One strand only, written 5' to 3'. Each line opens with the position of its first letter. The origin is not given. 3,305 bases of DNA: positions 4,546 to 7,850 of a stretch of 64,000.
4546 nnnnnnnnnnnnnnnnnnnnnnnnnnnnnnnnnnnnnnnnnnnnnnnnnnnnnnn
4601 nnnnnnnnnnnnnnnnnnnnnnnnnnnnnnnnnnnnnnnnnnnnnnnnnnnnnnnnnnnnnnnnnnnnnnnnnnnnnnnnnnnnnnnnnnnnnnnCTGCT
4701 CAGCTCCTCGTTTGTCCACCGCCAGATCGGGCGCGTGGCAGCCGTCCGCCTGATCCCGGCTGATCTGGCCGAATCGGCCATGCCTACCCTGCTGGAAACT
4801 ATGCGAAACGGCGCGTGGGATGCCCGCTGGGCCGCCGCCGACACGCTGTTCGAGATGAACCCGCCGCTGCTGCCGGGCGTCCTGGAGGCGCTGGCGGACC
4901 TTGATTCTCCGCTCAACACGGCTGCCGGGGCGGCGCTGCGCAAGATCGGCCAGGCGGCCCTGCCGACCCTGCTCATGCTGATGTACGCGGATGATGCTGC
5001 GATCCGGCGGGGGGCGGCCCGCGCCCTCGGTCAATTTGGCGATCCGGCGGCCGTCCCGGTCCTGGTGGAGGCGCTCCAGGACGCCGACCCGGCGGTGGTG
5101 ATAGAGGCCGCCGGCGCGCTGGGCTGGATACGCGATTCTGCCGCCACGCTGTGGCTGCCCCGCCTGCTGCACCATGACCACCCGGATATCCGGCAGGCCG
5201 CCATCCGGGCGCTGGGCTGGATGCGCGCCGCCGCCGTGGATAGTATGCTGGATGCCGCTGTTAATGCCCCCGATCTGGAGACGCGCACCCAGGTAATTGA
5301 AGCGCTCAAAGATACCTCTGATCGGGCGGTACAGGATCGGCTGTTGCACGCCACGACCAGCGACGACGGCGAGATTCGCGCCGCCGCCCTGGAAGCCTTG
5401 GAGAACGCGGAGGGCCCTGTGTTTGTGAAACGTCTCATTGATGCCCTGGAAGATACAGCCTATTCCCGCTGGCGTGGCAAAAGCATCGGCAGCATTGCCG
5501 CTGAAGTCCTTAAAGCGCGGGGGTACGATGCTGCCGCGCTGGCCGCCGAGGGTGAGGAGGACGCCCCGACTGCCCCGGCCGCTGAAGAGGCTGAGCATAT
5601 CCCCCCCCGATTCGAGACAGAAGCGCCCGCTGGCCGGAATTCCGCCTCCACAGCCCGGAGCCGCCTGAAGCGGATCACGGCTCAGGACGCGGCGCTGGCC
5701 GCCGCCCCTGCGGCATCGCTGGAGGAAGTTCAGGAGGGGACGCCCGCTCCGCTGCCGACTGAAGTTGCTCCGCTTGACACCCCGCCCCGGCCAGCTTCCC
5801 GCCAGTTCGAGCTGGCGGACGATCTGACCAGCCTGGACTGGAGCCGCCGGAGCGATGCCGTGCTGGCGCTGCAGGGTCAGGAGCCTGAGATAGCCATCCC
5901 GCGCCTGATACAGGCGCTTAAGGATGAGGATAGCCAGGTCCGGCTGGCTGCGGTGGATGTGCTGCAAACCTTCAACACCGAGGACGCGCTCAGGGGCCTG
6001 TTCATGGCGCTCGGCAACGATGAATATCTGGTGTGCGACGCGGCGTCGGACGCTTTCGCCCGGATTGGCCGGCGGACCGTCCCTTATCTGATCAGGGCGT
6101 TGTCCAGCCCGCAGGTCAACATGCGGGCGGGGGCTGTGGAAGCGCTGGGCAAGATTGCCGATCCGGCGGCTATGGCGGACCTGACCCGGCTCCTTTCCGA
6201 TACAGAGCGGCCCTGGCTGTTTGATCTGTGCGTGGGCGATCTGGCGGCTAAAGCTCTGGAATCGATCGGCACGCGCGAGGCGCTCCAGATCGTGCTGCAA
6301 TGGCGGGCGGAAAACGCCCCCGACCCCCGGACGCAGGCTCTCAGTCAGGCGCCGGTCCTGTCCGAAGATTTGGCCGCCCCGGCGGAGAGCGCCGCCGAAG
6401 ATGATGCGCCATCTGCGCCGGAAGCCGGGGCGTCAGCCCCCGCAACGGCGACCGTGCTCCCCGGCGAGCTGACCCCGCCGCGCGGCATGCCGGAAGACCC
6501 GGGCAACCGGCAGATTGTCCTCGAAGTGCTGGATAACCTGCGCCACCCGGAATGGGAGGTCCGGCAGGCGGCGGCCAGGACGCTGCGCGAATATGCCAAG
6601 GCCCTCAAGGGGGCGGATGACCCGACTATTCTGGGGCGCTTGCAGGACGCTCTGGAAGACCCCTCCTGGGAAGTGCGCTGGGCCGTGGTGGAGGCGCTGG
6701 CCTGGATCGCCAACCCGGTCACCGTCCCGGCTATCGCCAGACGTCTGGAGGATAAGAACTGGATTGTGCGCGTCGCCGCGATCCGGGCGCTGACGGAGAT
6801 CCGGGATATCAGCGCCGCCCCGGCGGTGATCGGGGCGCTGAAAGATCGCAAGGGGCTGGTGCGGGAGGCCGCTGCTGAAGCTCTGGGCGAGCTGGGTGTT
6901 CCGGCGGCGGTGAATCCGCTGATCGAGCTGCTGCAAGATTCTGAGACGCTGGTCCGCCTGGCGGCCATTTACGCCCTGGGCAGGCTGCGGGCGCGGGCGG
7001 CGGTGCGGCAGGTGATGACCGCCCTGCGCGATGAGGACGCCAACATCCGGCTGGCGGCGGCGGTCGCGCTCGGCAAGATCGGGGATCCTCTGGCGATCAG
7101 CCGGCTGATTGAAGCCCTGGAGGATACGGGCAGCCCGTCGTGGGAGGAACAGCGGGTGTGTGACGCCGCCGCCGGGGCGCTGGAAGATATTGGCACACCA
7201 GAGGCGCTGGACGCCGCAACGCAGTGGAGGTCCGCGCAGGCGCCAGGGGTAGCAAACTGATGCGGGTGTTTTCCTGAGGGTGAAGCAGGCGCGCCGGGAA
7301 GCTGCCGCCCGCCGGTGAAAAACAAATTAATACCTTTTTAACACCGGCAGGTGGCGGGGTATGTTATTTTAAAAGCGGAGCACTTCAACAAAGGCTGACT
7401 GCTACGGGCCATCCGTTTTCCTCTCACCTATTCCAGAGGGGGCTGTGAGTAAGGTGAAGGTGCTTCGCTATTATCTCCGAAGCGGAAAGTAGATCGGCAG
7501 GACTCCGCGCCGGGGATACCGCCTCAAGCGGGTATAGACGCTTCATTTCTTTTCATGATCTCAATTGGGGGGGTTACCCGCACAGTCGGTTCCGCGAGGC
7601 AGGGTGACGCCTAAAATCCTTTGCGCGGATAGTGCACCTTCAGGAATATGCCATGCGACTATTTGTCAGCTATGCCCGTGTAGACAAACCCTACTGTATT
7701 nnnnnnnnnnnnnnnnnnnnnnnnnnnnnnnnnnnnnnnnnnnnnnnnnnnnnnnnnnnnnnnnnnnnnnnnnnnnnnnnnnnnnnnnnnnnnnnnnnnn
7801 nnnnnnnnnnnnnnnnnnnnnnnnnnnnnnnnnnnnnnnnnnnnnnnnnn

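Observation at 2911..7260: TIR-NACHT protein whose sensor region is three HEAT arrays, the last two ending in the same signature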

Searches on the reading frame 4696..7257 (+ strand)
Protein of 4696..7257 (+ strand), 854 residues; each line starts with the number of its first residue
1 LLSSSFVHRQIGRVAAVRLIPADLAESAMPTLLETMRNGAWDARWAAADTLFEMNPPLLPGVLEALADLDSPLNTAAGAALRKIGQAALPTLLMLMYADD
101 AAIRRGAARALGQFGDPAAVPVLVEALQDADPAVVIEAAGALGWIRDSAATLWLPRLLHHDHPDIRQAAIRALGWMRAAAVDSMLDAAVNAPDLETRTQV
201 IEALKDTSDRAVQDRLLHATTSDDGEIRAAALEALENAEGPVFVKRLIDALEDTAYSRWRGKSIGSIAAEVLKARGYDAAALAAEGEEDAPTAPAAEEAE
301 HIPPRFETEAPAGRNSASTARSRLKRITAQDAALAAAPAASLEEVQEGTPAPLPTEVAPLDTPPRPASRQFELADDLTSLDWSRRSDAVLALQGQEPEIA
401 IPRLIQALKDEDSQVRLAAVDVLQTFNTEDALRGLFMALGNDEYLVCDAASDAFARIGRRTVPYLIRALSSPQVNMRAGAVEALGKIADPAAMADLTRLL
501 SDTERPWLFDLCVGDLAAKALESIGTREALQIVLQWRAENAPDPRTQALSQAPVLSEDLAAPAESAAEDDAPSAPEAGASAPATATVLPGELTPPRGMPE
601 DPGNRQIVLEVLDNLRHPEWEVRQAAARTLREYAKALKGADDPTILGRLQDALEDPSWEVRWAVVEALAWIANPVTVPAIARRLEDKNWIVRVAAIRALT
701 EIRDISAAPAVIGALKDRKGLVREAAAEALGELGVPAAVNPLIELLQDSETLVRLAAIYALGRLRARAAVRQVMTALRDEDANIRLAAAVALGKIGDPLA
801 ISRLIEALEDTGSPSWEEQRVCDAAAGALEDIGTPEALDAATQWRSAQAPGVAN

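Call 63: predict_structure(alignment_id=A5)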
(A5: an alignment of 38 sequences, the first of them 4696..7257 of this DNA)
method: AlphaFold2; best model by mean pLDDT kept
length: 854 residues; sequences in the alignment: 38
mean_pLDDT: 85.1   pTM: 0.45
mean pLDDT of the five models: 85.1, 83.9, 83.1, 82.8, 82.1
residues with pLDDT >= 90: 582; 70-90: 108; 50-70: 52; < 50: 112
segments of 3 or more residues with pLDDT < 50: 291-314, 337-366, 550-600, 851-854
pLDDT, mean of each block of 10 residues (from residue 1): 60 84 87 94 95 92 82 66 88 97 95 96 98 98 96 96 97 94 93 94 92 94 96 93 94 93 93 78 62 44 35 57 80 59 39 40 48 88 94 95 98 97 97 98 96 97 98 98 97 98 91 96 93 94 62 43 37 42 36 33 74 93 89 87 93 97 98 97 98 98 97 98 98 97 98 98 98 98 98 98 98 89 98 98 90 40
secondary structure, 60 per line:
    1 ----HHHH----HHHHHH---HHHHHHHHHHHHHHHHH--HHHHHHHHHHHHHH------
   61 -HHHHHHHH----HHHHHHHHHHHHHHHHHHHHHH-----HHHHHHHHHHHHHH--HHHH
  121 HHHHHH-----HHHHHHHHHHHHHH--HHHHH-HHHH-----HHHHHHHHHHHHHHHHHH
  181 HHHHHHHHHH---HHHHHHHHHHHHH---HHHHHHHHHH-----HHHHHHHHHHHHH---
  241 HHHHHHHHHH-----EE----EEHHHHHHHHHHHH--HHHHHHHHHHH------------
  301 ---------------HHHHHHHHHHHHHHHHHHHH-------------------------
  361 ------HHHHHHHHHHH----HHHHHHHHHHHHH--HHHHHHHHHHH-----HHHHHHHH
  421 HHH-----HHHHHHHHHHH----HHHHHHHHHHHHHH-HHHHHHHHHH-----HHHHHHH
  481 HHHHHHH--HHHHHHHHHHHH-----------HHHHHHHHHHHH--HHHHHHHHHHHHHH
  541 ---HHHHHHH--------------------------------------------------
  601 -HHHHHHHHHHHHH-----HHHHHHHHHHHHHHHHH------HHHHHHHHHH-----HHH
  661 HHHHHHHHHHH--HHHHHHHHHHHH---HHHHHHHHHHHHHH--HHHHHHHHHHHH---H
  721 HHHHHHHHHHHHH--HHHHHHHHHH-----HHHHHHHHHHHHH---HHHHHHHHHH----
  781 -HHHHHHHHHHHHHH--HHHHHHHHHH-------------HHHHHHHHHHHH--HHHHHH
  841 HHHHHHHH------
elements in order (helices of 4 or more, strands of 3 or more residues): H5-8 H13-18 H22-38 H41-54 H62-69 H74-95 H101-114 H117-126 H132-145 H148-152 H154-157 H163-190 H194-206 H210-219 H225-237 H241-250 H264-275 H278-288 H316-335 H367-377 H382-394 H397-407 H413-423 H429-439 H444-457 H459-468 H474-487 H490-501 H513-524 H527-540 H544-550 H602-614 H620-636 H643-652 H658-671 H674-685 H689-702 H705-716 H720-733 H736-745 H751-763 H767-776 H782-795 H798-807 H821-832 H835-848

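Call 84: fold_search(model_id=the predicted structure, library=pdb)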
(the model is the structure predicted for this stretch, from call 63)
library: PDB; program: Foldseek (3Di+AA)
matches with E <= 10: 1498; with E <= 0.001: 645
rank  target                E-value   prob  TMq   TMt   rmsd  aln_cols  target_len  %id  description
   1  6fsq                  3.8e-13  1.00  0.23  0.49  15.3       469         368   28  Structure of A3_bGFPD, an artificial bi-domain protein based on two different alphaRep domains : A3 and a GFP binding do (released 2018-08-08)
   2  7z8t_D                2.6e-11  1.00  0.21  0.16  40.0      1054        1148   12  CAND1-SCF-SKP2 CAND1 engaged SCF rocked (released 2023-04-19)
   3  7zbz_D                3.1e-11  1.00  0.21  0.17  39.3      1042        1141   13  CAND1 delhairpin-SCF-SKP2 CAND1 partly engaged SCF partly rocked (released 2023-04-19)
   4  5j3v_A                1.1e-10  1.00  0.18  0.18  30.6      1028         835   11  Crystal structure of human Karyopherin-beta2 bound to the histone H3 tail (released 2016-09-21)
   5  2z5k_A                2.1e-10  1.00  0.19  0.20  30.4      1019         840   14  Complex of Transportin 1 with TAP NLS (released 2007-10-23)
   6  7onb_C                2.3e-10  1.00  0.19  0.20  36.0       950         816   13  Structure of the U2 5' module of the A3'-SSA complex (released 2021-08-04)
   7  5o9z_v                2.5e-10  1.00  0.20  0.21  33.0      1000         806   11  Cryo-EM structure of a pre-catalytic human spliceosome primed for activation (B complex) (released 2017-08-16)
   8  9k1y_C                2.6e-10  1.00  0.21  0.22  34.9       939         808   13  Structure of the SF3B core, harboring the R625H mutation in SF3B1, in complex with intron-U2 snRNA (released 2025-09-03)
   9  5ife_C                3.0e-10  1.00  0.18  0.18  34.2      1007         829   12  Crystal structure of the human SF3b core complex (released 2016-10-26)
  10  2z5o_A                3.1e-10  1.00  0.18  0.19  31.5      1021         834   14  Complex of Transportin 1 with JKTBP NLS (released 2007-10-23)
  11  2qmr_D                4.1e-10  1.00  0.17  0.18  31.0       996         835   12  Karyopherin beta2/transportin (released 2007-10-30)
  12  6y5q_u                4.8e-10  1.00  0.19  0.19  37.0       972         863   12  human 17S U2 snRNP (released 2020-06-17)
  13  4jlq_A                4.8e-10  1.00  0.17  0.17  31.2       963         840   13  Crystal structure of human Karyopherin-beta2 bound to the PY-NLS of Saccharomyces cerevisiae NAB2 (released 2013-04-03)
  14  2qmr_C                6.5e-10  1.00  0.17  0.18  31.9       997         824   14  Karyopherin beta2/transportin (released 2007-10-30)
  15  7evn_C                6.8e-10  1.00  0.19  0.20  36.6       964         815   12  The cryo-EM structure of the DDX42-SF3b complex (released 2022-08-03)
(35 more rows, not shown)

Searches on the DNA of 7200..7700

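Call 83: search_rna_families(source=window, start=7200, end=7700, threshold=evalue, max_evalue=0.1)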
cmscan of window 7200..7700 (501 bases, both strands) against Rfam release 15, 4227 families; matches with E-value up to 0.1: 0.
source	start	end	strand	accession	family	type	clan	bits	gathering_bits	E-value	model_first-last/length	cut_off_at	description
